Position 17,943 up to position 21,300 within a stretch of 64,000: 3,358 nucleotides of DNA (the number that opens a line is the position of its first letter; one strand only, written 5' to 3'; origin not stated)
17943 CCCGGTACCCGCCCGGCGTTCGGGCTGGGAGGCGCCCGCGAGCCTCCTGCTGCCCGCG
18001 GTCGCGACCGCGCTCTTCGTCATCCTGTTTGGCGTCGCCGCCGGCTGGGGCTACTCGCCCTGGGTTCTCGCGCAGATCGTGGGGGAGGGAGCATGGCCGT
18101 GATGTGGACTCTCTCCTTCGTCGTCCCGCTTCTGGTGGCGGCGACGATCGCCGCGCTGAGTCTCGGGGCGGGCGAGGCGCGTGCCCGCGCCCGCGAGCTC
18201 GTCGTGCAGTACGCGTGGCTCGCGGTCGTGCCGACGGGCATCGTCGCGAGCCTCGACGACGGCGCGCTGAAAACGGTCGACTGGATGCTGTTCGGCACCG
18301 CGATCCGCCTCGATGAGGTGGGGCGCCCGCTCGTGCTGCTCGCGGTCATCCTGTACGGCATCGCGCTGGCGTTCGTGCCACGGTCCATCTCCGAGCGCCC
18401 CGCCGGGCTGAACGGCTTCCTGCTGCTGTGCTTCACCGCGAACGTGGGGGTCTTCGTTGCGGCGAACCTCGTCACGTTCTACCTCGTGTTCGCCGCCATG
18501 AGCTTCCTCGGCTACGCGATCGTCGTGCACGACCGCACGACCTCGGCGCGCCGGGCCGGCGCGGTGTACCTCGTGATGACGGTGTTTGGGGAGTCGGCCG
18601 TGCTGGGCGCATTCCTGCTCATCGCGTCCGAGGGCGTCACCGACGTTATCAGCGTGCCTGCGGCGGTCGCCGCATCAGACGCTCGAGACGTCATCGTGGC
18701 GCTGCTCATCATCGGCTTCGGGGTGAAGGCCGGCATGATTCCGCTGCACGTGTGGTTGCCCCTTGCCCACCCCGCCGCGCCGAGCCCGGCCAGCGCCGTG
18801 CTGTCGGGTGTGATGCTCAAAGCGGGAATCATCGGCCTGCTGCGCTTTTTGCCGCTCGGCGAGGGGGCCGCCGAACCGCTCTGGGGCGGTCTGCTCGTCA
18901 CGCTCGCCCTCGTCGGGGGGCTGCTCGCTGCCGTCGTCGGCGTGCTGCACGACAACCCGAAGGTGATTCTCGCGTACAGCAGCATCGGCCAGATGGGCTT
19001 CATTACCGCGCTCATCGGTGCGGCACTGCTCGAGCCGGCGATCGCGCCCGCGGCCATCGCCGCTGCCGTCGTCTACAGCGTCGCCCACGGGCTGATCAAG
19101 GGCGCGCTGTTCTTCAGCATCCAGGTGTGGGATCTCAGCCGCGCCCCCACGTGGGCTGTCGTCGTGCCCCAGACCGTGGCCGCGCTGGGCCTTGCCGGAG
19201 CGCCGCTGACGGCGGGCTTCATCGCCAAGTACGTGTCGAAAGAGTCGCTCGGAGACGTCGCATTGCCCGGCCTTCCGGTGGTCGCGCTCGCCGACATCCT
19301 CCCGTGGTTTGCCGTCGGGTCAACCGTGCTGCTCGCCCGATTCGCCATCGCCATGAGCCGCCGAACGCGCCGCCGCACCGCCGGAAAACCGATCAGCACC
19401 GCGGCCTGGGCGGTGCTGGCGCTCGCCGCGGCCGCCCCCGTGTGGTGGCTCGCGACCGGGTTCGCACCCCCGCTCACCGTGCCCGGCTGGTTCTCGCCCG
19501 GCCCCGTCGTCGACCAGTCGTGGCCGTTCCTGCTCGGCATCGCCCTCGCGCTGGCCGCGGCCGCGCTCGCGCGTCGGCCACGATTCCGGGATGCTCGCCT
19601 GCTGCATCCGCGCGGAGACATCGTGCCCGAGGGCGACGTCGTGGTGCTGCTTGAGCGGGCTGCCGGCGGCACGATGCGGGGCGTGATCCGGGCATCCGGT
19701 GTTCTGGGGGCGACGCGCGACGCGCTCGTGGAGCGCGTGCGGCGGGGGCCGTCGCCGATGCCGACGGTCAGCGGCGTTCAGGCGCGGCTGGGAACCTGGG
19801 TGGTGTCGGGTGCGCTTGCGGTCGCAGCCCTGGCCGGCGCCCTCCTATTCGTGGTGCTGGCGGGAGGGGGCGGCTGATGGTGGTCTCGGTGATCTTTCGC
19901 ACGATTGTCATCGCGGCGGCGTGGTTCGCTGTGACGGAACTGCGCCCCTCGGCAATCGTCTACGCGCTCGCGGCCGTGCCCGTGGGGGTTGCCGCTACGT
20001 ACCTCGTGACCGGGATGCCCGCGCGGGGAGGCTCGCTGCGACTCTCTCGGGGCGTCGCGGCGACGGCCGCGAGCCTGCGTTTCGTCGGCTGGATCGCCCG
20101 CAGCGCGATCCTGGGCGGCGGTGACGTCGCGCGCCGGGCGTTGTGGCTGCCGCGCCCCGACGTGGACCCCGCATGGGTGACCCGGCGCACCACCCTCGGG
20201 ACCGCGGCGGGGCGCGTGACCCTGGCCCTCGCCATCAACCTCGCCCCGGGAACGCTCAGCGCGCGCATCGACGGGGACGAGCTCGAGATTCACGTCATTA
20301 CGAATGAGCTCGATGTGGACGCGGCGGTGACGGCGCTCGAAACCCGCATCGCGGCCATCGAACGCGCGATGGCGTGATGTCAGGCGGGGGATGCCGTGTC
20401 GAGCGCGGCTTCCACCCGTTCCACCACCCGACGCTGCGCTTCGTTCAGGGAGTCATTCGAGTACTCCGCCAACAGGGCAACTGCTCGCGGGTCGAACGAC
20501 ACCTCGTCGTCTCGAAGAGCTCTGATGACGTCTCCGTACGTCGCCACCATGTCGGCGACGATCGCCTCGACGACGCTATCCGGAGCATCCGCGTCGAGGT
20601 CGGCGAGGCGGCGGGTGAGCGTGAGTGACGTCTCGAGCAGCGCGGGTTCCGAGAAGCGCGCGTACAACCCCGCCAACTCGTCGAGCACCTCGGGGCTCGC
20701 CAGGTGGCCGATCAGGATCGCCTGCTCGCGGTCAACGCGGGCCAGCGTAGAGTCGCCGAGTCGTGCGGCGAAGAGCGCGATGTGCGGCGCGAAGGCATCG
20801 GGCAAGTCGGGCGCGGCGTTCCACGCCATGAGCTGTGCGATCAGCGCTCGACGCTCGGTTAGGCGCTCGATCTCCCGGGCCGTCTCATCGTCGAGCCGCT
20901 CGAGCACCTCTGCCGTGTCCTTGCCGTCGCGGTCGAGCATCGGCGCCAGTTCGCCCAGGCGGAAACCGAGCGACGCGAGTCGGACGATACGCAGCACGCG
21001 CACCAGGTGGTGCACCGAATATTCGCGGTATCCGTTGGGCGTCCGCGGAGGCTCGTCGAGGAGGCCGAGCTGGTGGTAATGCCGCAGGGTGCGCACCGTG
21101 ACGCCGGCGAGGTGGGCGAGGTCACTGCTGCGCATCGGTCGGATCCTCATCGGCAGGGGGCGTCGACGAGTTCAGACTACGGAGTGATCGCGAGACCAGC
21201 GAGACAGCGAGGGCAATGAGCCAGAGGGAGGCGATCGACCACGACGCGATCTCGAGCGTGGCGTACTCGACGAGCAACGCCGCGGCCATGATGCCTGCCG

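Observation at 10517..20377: P2-type ATPase co-cistronic with a rearranged Mrp-like (CPA3) module carrying three antiporter-like subunits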

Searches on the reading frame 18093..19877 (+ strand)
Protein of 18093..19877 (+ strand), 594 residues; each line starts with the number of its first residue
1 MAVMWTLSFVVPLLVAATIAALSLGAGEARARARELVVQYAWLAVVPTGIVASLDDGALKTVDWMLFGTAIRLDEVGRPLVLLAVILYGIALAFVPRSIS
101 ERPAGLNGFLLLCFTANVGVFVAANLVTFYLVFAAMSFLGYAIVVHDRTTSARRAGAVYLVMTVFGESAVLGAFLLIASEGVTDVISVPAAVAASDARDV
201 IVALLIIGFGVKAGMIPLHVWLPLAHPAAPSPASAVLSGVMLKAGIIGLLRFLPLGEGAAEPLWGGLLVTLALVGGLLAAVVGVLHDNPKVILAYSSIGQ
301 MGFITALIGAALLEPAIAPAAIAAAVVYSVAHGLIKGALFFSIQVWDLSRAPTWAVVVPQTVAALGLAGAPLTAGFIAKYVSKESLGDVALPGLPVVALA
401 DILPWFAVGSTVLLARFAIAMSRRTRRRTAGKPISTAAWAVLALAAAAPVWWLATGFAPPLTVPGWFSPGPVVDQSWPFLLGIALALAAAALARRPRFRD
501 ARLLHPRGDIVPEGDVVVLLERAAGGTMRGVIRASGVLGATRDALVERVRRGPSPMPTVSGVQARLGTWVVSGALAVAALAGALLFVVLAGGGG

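Call 3: search_protein_families(library=pfam, proteins=[window:18093-19877:+], max_evalue=0.01)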
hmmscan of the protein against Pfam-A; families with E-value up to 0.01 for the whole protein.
window:18093-19877:+ (594 aa): 1 family
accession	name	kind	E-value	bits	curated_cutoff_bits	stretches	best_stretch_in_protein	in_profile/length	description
PF00361.26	Proton_antipo_M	-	1.4e-35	123.3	21.5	1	123-380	1-269/294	NADH:quinone oxidoreductase/Mrp antiporter, TM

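Call 6: search_protein_families(library=ncbifam, proteins=[window:18093-19877:+], max_evalue=0.001)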
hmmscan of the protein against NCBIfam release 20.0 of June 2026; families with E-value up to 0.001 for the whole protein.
window:18093-19877:+ (594 aa): 66 families (the best 25 are shown)
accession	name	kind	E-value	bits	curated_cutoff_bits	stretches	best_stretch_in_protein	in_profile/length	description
NF005086.0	PRK06521.1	equivalog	4.4e-45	154.3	667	1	4-342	6-358/669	hydrogenase 4 subunit B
NF006419.0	PRK08668.1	equivalog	2.6e-37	128.9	617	1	61-385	56-399/613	NADH dehydrogenase subunit M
TIGR01972.1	NDH_I_M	subfamily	6.5e-36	124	263.8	1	10-353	6-354/486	NADH-quinone oxidoreductase subunit M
NF006418.0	PRK08667.1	equivalog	8.9e-36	123.6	794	1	10-342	9-352/644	hydrogenase membrane subunit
NF006237.0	PRK08375.1-2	equivalog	5.5e-29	101.7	597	1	44-343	38-327/497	putative monovalent cation/H+ antiporter subunit D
NF004501.0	PRK05846.1-5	subfamily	1.2e-26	93.5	598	1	68-345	77-349/492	NADH-quinone oxidoreductase subunit M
NF005561.0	PRK07234.1-1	equivalog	3.5e-26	92.1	718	1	49-381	46-403/569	putative monovalent cation/H+ antiporter subunit D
NF004499.0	PRK05846.1-3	equivalog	7.3e-26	90.9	585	1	59-345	67-350/502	NADH-quinone oxidoreductase subunit M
NF005060.0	PRK06473.1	equivalog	3e-25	88.9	747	1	8-344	5-344/500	NADH-quinone oxidoreductase subunit M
NF004445.0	PRK05777.2-3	equivalog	8.8e-25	87.6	408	1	3-398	3-412/475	NADH-quinone oxidoreductase subunit NuoN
NF005140.0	PRK06589.1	equivalog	1.1e-24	87.1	470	1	67-419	75-435/489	putative monovalent cation/H+ antiporter subunit D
NF009287.0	PRK12647.1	equivalog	2.7e-24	85.8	937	1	108-434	111-448/773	putative monovalent cation/H+ antiporter subunit A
NF009212.0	PRK12561.1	subfamily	5.2e-24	84.8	645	1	31-345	34-352/531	NAD(P)H-quinone oxidoreductase subunit 4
NF009284.0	PRK12644.1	equivalog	3.2e-23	81.8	962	1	55-391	51-399/975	Na+/H+ antiporter subunit A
NF009285.0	PRK12645.1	equivalog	6.3e-23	80.9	1028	1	85-347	94-363/804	Na+/H+ antiporter subunit A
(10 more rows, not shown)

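Call 53: search_solved_structures(query=window:18093-19877:+, max_evalue=1e-10, show_alignments=1)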
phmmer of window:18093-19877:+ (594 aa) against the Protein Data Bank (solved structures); distinct sequences matched with E-value up to 1e-10: 45.
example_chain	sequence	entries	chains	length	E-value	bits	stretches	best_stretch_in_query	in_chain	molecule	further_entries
7ar7_M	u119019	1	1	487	1.1e-19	73.7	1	110-345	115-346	NADH-ubiquinone oxidoreductase chain 4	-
7aqw_M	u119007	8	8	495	1.2e-19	73.6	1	110-345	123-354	NADH-ubiquinone oxidoreductase chain 4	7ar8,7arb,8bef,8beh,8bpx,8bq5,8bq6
7aqq_M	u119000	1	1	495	1.2e-19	73.6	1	110-345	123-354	NADH-ubiquinone oxidoreductase chain 4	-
7qru_A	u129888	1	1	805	1.3e-19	73.4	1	81-349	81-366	Na+/H+ antiporter subunit A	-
7a23_M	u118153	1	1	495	1.6e-19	73.1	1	110-345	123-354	Nad4m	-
7d3u_A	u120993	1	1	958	1.6e-18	69.8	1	37-388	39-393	Monovalent Na+/H+ antiporter subunit A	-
8e73_4M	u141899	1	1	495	2.1e-18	69.4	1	110-345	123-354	Nad4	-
6cfw_H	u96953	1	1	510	2.7e-18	69.1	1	72-386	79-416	Monovalent cation/H+ antiporter subunit D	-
6tjv_D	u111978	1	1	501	1.8e-16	63.1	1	68-349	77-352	NADH dehydrogenase subunit 4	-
6hum_D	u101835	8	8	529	1.8e-16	63.1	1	70-395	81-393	NAD(P)H-quinone oxidoreductase chain 4 1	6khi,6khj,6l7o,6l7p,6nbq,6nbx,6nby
6z16_A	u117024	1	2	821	5.3e-16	61.5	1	85-417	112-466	Multisubunit Na+/H+ antiporter, A subunit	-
6u8y_H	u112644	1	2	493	6.9e-16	61.1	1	81-349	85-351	NADH dehydrogenase subunit N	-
6gcs_4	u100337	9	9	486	7.6e-16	61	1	75-343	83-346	ND4 SUBUNIT (NU4M) | Subunit NU4M of NADH:Ubiquinone Oxidoreductase (Complex I) | NADH-ubiquinone oxidoreductase chain 4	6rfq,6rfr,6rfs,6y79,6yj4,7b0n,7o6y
9f5x_T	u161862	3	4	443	1e-15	60.5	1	70-357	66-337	NADH-ubiquinone oxidoreductase chain 4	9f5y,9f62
6u8y_X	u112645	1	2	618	3.4e-15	58.9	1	108-421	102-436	NADH dehydrogenase subunit M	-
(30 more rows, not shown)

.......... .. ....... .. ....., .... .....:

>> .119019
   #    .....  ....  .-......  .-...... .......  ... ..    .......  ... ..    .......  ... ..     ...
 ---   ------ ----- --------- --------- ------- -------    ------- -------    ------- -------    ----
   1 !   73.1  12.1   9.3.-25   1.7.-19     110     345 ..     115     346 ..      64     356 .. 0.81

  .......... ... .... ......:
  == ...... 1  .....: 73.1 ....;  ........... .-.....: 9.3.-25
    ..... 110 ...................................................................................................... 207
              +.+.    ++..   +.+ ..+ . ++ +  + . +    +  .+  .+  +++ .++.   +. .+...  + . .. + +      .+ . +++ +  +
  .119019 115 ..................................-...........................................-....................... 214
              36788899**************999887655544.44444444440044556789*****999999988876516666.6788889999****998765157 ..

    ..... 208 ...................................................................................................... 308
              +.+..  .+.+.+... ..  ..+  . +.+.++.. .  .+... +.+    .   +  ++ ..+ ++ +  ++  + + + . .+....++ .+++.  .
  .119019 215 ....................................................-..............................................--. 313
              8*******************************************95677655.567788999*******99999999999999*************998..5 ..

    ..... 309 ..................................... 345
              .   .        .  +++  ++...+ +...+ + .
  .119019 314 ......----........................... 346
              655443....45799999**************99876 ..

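Call 63: find_homologous_proteins(query=window:18093-19877:+, max_evalue=1e-20)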
Query window:18093-19877:+ (594 aa): 1023 proteins with E <= 1e-20 among 8000 candidates; the best 120 are listed.
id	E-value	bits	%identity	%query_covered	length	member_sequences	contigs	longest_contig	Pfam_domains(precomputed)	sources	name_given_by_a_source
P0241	0.0e+0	1184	97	100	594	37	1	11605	PF00361.26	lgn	-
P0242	0.0e+0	1066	87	96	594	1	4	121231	PF00361.26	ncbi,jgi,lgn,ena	ncbi:MAG: complex I subunit 5 family protein [Microcella sp.]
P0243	7.5e-208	710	62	96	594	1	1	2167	PF00361.26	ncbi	-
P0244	4.5e-203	694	61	96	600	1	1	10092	PF00361.26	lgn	-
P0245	7.7e-203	693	62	96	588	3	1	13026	PF00361.26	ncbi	-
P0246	1.1e-200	686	59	99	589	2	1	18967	PF00361.26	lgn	-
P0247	7.2e-200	684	59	99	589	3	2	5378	PF00361.26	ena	-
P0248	1.6e-199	682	60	100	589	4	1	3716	PF00361.26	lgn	-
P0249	5.4e-197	674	59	96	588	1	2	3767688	PF00361.26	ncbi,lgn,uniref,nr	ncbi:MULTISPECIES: complex I subunit 5 family protein [Microbacterium]|uniref:complex I subunit 5 fa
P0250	9.6e-197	673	59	96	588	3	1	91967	PF00361.26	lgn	-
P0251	2.6e-196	672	59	96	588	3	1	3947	PF00361.26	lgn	-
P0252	1.2e-195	670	59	99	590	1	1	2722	PF00361.26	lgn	-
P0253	2.4e-194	665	59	99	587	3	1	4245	PF00361.26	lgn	-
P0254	2.2e-193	662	59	96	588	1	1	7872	PF00361.26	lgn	-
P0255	2.8e-193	662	58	100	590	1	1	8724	PF00361.26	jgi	jgi:formate hydrogenlyase subunit 3/multisubunit Na+/H+ antiporter MnhD subunit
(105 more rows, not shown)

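Call 68: predict_structure(alignment_id=A4)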
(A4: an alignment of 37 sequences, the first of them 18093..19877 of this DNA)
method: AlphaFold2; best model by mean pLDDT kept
length: 594 residues; sequences in the alignment: 37
mean_pLDDT: 88.4   pTM: 0.86
mean pLDDT of the five models: 88.4, 86.3, 86.1, 84.4, 83.9
residues with pLDDT >= 90: 395; 70-90: 146; 50-70: 41; < 50: 12
segments of 3 or more residues with pLDDT < 50: 553-556, 592-594
pLDDT, mean of each block of 10 residues (from residue 1): 87 96 90 93 97 93 71 96 98 87 92 97 95 93 85 86 92 97 96 97 94 75 89 93 94 95 95 92 92 95 96 97 98 97 90 92 96 95 95 92 96 96 84 84 95 94 93 93 95 88 78 66 72 79 72 50 51 71 78 45
secondary structure, 60 per line:
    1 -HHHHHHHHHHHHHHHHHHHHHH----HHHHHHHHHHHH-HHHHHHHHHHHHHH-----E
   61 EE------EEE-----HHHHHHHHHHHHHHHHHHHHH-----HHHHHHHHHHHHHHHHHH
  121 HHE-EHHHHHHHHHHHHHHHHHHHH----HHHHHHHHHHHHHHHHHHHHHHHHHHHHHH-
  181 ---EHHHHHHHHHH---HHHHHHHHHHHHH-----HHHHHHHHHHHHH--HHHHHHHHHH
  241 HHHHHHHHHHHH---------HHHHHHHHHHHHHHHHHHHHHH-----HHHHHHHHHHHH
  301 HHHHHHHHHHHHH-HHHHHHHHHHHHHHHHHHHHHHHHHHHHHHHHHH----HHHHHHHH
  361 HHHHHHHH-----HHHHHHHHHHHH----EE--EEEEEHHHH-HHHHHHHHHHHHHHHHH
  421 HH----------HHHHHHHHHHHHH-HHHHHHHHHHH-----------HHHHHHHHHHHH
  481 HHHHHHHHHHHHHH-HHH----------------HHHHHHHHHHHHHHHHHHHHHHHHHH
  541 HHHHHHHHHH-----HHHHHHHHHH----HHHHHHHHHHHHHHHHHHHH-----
elements in order: H2-23 H28-39 H41-54 E60-62 E69-71 H77-97 H103-122 H126-145 H150-179 H185-194 H198-210 H216-228 H231-252 H262-283 H289-313 H315-348 H353-368 H374-385 E394-398 H399-402 H404-422 H433-445 H447-457 H469-494 H515-550 H556-565 H570-589

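Call 71: fold_search(model_id=the predicted structure, library=pdb)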
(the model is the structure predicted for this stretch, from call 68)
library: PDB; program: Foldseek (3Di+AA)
matches with E <= 10: 429; with E <= 0.001: 193
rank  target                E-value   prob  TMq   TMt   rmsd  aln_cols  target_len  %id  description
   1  8e9g_L                2.4e-15  1.00  0.72  0.68  10.6       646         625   20  Mycobacterial respiratory complex I with both quinone positions modelled (released 2022-10-12)
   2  7qru_A                7.5e-15  1.00  0.73  0.55   5.0       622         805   19  Structure of Bacillus pseudofirmus Mrp antiporter complex, monomer (released 2022-11-09)
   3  8e9i_L                8.1e-15  1.00  0.71  0.68  10.9       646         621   20  Mycobacterial respiratory complex I, semi-inserted quinone (released 2022-10-12)
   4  9a6h_B                1.3e-14  1.00  0.62  0.74   9.4       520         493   19  Integrative model of MRPA-MRPD by crosslinking MS and deep learning (released 2024-09-18)
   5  9a6h_A                2.4e-14  1.00  0.71  0.54   5.1       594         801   18  Integrative model of MRPA-MRPD by crosslinking MS and deep learning (released 2024-09-18)
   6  7d3u_A                3.0e-14  1.00  0.70  0.47   6.5       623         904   23  Structure of Mrp complex from Dietzia sp. DQ12-45-1b (released 2020-12-09)
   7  6z16_D                3.3e-14  1.00  0.64  0.77   8.3       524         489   20  Structure of the Mrp antiporter complex (released 2020-08-12)
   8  7qru_D                3.9e-14  1.00  0.55  0.65  14.4       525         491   18  Structure of Bacillus pseudofirmus Mrp antiporter complex, monomer (released 2022-11-09)
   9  6hum_F                5.7e-14  1.00  0.72  0.70  10.5       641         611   18  Structure of the photosynthetic complex I from Thermosynechococcus elongatus (released 2019-01-09)
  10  9g9y_L                5.7e-14  1.00  0.72  0.65  11.6       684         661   18  Respiratory supercomplex CI2-CIII2-CIV2 (megacomplex) from alphaproteobacterium (released 2026-02-04)
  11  9bwd_l                7.4e-14  1.00  0.67  0.66   7.9       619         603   16  Cryo-EM structure of respiratory supercomplex I (released 2025-08-06)
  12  6yj4_L                1.0e-13  1.00  0.70  0.64  12.0       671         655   15  Structure of Yarrowia lipolytica complex I at 2.7 A (released 2020-08-12)
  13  7qsd_L                1.0e-13  1.00  0.63  0.62  11.8       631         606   16  Bovine complex I in the active state at 3.1 A (released 2022-03-02)
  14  6zkm_L                1.3e-13  1.00  0.64  0.67   6.2       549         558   17  Complex I inhibited by rotenone, open2 (released 2020-10-07)
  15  9g83_L                1.5e-13  1.00  0.71  0.65  11.4       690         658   18  Respiratory supercomplex CI1-CIII2-CIV2-(cbb3)1 from alphaproteobacterium (released 2026-02-04)
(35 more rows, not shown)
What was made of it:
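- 18093..19877 (+): Antiporter-like subunit D3, 594 aa, equivalent to the MrpA N-terminal domain and NuoL. It lacks the TM5 Glu (Ala) and keeps the TM7, TM8, TM11 and TM12 Lys. The C-terminal extension is a long helix (515-550) plus a terminal TM helix (570-589), that is, a lateral helix and its anchor. Foldseek top hits are NuoL 8e9g_L and MrpA 7qru_A over the full length (call 71).
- On Mrp / CPA3 antiporter, Group 3: Foldseek top hits are NuoL and MrpA over the full length (calls 68, 71).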

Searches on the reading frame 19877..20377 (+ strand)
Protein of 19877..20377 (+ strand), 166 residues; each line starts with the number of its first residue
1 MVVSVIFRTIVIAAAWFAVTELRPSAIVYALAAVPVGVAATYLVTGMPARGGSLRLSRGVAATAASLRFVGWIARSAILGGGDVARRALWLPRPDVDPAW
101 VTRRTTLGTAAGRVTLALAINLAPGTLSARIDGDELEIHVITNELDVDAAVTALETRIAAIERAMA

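Call 3: search_protein_families(library=pfam, proteins=[window:19877-20377:+], max_evalue=0.01)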
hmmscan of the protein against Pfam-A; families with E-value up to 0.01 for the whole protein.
window:19877-20377:+ (166 aa): 1 family
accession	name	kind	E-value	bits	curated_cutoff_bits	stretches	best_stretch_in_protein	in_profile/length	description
PF01899.21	MNHE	-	2.4e-16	60.2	27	1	10-158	2-142/145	Na+/H+ ion antiporter subunit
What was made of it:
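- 19877..20377 (+): MrpE subunit, 166 aa, last gene of the unit. Pfam MNHE 2.4e-16 (call 3).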

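Call 6: search_protein_families(library=ncbifam, proteins=[window:19877-20377:+], max_evalue=0.001)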
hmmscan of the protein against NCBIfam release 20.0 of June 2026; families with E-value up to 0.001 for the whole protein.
window:19877-20377:+ (166 aa): 4 families
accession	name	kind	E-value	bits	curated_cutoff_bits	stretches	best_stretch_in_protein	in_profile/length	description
TIGR00942.1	2a6301s05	subfamily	4.2e-06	26.8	212.25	1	26-145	12-121/144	multicomponent Na+:H+ antiporter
NF006518.0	PRK08965.1-2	equivalog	3.5e-05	23.7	159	1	63-157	62-156/166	Na+/H+ antiporter subunit E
NF009295.0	PRK12652.1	equivalog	3.8e-05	23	290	1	92-144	254-306/368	monovalent cation/H+ antiporter subunit E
NF004922.0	PRK06279.1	equivalog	0.00019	21.7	99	1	93-141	30-78/100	putative monovalent cation/H+ antiporter subunit E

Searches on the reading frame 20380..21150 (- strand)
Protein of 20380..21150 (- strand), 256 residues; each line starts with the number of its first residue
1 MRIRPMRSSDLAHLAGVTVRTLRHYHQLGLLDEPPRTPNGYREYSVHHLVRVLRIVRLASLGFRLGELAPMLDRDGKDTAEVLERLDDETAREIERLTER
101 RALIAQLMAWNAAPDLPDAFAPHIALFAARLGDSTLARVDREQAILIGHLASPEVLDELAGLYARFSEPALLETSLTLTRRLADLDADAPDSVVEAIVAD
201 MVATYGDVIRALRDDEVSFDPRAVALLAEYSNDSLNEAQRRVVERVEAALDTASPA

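Call 61: search_protein_families(library=pfam, proteins=[window:20380-21150:-], max_evalue=0.1)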
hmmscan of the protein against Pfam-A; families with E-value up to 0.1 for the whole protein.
window:20380-21150:- (256 aa): 2 families
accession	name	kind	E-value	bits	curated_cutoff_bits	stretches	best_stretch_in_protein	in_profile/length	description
PF00376.29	MerR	-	1.2e-14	54.3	28.2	1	9-44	3-38/38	MerR family regulatory protein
PF13411.12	MerR_1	-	1.4e-14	54.4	21.6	1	6-73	1-67/69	MerR HTH family regulatory protein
